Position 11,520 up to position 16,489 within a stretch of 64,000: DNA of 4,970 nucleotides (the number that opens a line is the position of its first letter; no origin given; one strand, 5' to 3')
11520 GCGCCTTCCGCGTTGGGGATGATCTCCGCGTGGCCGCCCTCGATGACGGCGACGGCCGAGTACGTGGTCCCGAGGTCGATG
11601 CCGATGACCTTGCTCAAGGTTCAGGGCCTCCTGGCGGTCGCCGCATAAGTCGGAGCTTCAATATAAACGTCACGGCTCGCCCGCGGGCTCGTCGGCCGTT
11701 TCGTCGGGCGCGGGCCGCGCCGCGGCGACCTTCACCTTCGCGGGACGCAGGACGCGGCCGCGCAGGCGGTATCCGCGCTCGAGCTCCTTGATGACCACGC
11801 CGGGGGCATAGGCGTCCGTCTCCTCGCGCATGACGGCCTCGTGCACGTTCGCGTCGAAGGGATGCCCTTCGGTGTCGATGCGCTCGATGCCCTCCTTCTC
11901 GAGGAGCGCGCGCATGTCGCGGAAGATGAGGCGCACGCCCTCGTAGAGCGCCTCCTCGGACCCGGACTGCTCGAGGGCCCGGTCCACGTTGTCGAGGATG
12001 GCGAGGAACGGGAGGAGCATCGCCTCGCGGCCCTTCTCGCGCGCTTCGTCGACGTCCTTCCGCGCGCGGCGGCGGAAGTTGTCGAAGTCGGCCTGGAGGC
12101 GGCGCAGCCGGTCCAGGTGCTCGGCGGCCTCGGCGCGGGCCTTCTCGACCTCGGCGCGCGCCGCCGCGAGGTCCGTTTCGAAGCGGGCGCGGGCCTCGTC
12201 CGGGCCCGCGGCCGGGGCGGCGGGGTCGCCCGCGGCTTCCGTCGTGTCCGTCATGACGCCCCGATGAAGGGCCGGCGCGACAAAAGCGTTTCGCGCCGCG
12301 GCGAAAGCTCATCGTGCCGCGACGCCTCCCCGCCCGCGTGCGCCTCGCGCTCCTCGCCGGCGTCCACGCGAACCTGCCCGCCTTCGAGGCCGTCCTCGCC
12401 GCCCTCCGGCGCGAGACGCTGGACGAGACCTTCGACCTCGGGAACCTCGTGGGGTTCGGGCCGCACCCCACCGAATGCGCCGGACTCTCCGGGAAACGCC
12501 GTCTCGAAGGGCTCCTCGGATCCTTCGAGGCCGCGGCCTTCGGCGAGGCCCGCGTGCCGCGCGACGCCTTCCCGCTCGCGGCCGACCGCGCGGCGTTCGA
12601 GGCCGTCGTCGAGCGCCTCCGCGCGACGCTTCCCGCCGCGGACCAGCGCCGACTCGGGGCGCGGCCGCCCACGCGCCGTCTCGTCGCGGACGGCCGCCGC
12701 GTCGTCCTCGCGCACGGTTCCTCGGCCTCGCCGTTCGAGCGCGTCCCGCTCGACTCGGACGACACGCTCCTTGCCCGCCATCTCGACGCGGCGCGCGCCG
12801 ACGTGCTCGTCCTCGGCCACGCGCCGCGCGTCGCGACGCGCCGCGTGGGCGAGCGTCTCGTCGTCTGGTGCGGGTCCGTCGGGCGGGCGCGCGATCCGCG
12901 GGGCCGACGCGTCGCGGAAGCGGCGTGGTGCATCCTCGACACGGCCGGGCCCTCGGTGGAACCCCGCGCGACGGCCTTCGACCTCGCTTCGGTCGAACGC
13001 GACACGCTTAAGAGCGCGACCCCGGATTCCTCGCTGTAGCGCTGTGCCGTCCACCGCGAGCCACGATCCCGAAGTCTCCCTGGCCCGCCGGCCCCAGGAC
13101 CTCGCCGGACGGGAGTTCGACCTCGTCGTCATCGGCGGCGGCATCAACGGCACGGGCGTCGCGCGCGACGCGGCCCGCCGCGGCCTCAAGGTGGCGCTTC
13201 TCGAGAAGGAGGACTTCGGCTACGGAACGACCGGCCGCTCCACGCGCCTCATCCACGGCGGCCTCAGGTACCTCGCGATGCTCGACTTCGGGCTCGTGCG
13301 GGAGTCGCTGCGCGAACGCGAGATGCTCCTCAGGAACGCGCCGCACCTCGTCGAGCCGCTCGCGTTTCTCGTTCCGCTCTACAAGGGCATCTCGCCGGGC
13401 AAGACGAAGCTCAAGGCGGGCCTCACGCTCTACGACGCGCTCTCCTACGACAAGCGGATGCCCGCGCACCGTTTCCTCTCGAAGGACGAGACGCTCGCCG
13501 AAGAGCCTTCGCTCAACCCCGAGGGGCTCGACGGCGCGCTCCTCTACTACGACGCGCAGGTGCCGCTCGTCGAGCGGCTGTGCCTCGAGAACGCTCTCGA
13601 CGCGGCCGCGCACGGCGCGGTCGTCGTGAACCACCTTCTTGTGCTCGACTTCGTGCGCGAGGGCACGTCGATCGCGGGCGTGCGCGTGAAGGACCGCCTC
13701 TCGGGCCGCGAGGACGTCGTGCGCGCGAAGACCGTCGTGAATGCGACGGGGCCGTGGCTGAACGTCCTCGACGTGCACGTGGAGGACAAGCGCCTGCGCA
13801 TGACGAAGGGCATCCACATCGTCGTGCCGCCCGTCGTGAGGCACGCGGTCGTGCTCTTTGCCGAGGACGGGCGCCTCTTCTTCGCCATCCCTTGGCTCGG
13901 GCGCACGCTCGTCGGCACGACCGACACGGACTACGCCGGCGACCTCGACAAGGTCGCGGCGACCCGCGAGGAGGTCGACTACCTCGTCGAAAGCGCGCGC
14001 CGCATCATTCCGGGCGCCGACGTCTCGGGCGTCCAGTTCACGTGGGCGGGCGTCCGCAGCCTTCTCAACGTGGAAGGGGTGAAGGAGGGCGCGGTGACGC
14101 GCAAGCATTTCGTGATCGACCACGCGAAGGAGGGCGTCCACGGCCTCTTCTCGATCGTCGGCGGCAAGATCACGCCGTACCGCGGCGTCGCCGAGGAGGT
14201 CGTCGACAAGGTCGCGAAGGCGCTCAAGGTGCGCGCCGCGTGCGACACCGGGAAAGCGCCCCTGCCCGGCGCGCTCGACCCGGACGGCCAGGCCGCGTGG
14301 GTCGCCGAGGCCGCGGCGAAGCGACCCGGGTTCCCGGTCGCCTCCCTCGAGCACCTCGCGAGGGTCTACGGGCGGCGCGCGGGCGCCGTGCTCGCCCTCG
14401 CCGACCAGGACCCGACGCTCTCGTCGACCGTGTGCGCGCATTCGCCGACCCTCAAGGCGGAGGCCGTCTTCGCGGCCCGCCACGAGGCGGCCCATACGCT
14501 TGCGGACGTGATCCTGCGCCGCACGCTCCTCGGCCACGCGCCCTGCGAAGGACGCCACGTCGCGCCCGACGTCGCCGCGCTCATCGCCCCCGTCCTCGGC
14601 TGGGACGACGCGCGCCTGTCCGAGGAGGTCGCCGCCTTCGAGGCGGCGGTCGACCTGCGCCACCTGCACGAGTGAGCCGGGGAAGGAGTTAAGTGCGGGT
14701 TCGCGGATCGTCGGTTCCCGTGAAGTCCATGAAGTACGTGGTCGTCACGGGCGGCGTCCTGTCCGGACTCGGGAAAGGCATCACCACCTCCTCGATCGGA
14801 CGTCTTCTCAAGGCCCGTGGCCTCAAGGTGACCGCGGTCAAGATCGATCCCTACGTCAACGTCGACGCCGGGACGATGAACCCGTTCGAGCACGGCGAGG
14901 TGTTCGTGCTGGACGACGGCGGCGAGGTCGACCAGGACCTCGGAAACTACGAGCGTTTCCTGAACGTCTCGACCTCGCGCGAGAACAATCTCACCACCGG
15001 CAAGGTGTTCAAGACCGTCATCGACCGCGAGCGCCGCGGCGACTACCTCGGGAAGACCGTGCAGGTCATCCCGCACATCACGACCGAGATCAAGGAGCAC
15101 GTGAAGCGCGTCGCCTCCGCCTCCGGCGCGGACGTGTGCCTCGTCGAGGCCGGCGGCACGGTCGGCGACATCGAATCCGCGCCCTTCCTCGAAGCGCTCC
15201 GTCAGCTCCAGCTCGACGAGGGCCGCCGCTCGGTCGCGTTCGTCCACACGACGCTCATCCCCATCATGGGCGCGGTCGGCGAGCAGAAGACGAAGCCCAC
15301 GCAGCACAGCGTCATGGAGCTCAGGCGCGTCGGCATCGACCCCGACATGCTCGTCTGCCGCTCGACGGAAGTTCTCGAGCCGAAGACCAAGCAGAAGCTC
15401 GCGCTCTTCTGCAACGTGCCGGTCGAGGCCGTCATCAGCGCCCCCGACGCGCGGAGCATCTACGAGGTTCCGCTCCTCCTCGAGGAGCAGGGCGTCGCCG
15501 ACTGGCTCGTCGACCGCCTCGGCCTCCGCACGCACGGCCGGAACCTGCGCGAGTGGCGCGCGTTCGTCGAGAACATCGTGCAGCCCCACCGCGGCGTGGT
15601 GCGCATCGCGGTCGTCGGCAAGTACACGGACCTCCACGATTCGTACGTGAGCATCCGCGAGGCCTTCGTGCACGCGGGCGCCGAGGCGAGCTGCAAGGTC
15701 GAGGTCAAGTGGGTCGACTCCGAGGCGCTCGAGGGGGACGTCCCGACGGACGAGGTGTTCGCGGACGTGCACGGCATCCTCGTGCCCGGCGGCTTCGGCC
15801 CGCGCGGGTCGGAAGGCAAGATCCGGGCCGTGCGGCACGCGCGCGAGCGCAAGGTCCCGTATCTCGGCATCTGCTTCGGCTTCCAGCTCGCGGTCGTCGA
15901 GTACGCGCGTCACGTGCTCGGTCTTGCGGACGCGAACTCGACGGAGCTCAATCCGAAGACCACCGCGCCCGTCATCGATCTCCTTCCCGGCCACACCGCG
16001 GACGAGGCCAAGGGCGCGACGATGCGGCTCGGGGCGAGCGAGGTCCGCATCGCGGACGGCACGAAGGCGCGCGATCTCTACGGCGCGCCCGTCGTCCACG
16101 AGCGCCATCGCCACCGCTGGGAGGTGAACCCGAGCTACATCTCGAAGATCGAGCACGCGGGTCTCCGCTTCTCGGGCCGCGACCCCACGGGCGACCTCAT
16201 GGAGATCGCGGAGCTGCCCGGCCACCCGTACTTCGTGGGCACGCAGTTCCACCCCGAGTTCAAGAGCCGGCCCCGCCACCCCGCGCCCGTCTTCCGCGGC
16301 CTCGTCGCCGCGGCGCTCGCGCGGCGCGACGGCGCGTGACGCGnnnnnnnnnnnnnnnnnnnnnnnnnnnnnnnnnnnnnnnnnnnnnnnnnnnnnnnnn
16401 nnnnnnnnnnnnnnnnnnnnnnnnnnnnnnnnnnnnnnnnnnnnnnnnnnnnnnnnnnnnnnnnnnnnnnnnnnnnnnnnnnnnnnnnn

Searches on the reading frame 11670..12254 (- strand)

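Call 42: search_protein_families(library=pfam, proteins=[window:11670-12254:-], max_evalue=0.001)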
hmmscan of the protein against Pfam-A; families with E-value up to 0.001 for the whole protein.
window:11670-12254:- (194 aa): 1 family
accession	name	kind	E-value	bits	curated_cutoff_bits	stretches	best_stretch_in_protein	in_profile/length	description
PF01025.24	GrpE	-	2.9e-43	147.8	25.8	1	27-177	11-164/165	GrpE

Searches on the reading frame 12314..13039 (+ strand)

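Call 42: search_protein_families(library=pfam, proteins=[window:12314-13039:+], max_evalue=0.001)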
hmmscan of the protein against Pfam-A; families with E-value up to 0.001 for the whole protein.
window:12314-13039:+ (241 aa): 1 family
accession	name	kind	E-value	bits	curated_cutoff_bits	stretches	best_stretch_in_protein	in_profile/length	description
PF12850.12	Metallophos_2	-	2.4e-07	31.3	27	1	10-200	2-146/154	Calcineurin-like phosphoesterase superfamily domain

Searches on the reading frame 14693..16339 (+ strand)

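Call 42: search_protein_families(library=pfam, proteins=[window:14693-16339:+], max_evalue=0.001)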
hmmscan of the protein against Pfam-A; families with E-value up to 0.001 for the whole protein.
window:14693-16339:+ (548 aa): 4 families
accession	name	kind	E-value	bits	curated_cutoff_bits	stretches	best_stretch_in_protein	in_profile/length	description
PF06418.20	CTP_synth_N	-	9.2e-124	412.5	26.1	1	14-278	1-265/265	CTP synthase N-terminus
PF00117.34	GATase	-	1.1e-37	130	22.8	1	314-538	2-188/190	Glutamine amidotransferase class-I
PF07722.19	Peptidase_C26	-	1.3e-05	25.5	20.5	1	377-522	95-219/219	Peptidase C26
PF01656.29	CbiA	-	0.00055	20.3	25.4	1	24-99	8-54/125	CobQ/CobB/MinD/ParA nucleotide binding domain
